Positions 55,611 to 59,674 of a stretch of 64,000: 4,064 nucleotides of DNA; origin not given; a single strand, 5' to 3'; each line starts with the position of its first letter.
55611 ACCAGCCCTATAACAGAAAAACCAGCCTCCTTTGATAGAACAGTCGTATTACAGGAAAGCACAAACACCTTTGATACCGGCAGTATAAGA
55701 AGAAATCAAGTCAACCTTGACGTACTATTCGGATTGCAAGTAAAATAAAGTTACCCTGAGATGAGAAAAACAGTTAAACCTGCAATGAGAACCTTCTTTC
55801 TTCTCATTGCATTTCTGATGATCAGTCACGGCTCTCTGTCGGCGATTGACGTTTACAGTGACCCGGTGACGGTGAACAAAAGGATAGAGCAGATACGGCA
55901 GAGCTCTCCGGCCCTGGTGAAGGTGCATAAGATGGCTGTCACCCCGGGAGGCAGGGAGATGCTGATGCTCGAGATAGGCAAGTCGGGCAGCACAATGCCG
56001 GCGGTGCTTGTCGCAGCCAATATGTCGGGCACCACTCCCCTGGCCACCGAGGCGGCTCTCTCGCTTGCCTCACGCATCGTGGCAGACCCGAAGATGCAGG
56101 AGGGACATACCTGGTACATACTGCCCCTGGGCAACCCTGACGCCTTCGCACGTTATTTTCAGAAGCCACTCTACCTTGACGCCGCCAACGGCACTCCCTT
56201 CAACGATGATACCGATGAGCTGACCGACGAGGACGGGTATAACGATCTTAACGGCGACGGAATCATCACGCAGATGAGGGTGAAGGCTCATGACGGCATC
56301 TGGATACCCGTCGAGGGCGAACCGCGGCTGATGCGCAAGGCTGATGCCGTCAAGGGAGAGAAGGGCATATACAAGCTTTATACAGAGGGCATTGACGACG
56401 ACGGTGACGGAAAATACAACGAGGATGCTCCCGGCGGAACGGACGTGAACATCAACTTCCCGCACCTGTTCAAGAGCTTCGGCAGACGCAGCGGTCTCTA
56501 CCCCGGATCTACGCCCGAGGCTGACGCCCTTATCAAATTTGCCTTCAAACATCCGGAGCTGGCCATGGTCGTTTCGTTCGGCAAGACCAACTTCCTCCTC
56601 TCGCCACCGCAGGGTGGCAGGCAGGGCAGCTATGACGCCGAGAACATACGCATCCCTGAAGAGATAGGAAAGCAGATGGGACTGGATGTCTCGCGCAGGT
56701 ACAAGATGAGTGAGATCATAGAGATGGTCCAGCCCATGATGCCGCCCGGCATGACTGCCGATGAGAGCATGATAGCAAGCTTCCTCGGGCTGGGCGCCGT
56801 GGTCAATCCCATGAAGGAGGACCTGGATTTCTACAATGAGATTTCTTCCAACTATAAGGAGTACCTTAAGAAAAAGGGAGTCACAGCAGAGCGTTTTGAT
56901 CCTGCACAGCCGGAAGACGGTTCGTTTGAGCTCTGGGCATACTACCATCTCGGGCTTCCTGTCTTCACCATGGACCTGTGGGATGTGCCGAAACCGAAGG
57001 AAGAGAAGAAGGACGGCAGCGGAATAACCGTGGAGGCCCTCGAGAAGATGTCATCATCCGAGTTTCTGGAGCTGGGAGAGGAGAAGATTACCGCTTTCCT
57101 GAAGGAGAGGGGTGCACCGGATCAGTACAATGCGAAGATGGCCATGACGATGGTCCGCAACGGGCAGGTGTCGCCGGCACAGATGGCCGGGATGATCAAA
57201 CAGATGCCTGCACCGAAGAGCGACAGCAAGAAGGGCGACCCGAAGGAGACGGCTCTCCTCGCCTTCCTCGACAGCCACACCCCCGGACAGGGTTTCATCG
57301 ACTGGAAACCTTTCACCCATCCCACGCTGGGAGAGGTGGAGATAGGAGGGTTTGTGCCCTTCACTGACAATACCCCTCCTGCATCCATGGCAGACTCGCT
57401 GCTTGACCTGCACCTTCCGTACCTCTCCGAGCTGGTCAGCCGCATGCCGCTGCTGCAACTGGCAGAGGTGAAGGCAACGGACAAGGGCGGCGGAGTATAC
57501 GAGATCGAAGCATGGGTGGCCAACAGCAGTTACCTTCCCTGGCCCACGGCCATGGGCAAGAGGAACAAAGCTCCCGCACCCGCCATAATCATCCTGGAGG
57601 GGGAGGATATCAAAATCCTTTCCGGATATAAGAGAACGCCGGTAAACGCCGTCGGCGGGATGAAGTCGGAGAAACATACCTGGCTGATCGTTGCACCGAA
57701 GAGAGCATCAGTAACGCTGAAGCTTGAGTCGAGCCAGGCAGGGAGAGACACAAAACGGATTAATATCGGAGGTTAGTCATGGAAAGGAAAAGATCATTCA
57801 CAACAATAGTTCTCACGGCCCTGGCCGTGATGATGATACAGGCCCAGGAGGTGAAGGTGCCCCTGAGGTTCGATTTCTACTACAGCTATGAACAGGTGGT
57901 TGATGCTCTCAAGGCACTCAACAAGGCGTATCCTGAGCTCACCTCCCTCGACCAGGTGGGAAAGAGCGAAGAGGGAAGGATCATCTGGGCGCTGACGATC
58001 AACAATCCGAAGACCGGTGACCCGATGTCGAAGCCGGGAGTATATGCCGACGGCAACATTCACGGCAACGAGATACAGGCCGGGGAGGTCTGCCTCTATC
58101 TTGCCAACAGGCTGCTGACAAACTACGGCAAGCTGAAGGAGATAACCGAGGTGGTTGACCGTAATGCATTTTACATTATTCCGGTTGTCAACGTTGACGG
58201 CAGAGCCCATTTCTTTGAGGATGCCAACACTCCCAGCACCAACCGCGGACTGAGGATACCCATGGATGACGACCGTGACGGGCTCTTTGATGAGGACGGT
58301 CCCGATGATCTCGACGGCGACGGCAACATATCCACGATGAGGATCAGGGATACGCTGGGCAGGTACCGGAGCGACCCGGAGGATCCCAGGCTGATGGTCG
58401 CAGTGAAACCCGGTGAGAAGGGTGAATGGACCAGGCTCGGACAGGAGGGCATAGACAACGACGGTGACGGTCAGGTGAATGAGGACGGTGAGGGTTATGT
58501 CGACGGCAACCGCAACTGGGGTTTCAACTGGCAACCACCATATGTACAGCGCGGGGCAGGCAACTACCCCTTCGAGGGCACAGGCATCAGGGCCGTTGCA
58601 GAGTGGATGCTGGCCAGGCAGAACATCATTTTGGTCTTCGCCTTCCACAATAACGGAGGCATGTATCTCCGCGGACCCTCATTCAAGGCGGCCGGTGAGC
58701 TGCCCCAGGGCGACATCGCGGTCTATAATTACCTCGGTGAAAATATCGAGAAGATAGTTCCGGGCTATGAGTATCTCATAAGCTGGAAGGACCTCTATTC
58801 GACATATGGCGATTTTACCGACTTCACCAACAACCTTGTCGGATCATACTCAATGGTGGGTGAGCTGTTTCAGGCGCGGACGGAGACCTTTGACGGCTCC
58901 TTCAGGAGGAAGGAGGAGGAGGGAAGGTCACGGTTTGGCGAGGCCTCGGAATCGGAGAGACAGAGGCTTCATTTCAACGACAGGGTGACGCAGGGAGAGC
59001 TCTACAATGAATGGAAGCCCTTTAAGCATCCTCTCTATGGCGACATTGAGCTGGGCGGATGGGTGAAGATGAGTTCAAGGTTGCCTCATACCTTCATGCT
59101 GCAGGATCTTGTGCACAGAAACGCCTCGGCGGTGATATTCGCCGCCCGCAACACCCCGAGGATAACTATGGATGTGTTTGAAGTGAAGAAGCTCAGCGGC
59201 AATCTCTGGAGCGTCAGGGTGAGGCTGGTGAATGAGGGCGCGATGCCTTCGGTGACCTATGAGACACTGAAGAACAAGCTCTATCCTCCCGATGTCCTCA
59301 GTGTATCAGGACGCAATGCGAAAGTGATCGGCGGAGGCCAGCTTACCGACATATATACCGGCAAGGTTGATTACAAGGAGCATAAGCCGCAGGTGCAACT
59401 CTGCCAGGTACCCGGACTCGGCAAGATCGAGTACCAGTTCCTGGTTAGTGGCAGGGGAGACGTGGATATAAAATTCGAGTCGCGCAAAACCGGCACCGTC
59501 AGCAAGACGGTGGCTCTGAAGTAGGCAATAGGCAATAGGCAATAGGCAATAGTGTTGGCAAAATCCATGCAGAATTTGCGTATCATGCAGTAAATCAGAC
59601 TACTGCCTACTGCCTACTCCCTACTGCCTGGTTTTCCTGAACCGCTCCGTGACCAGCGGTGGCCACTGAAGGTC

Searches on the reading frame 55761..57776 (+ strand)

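Call 105: search_protein_families(library=pfam, proteins=[window:55761-57776:+], max_evalue=0.00001)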
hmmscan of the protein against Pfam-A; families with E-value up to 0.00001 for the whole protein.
window:55761-57776:+ (671 aa): 1 family
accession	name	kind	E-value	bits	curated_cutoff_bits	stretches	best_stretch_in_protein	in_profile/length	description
PF00246.29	Peptidase_M14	-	4.5e-14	53.2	21.6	1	40-134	3-108/286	Zinc carboxypeptidase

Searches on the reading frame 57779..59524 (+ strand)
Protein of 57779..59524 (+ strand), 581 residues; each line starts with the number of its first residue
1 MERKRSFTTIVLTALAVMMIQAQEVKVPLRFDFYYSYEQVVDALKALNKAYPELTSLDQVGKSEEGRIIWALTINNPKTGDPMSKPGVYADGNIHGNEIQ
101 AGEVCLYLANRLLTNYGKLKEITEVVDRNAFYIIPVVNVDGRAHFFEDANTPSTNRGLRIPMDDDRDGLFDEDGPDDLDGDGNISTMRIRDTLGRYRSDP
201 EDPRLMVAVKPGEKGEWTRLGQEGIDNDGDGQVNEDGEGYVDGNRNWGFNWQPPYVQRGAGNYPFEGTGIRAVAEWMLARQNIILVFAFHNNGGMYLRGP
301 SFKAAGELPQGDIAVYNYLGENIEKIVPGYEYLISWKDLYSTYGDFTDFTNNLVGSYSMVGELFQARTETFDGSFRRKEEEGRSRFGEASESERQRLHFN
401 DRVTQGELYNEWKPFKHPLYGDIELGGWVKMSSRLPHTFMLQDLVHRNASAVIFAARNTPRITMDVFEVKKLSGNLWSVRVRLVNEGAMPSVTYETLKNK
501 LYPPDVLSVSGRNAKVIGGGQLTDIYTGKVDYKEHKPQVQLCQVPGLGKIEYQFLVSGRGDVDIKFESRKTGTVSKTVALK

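Call 105: search_protein_families(library=pfam, proteins=[window:57779-59524:+], max_evalue=0.00001)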
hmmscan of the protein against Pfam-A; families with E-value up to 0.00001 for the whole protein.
window:57779-59524:+ (581 aa): 1 family
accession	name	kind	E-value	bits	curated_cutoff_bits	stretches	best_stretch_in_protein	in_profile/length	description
PF00246.29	Peptidase_M14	-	2.6e-36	126.2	21.6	1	42-153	3-114/286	Zinc carboxypeptidase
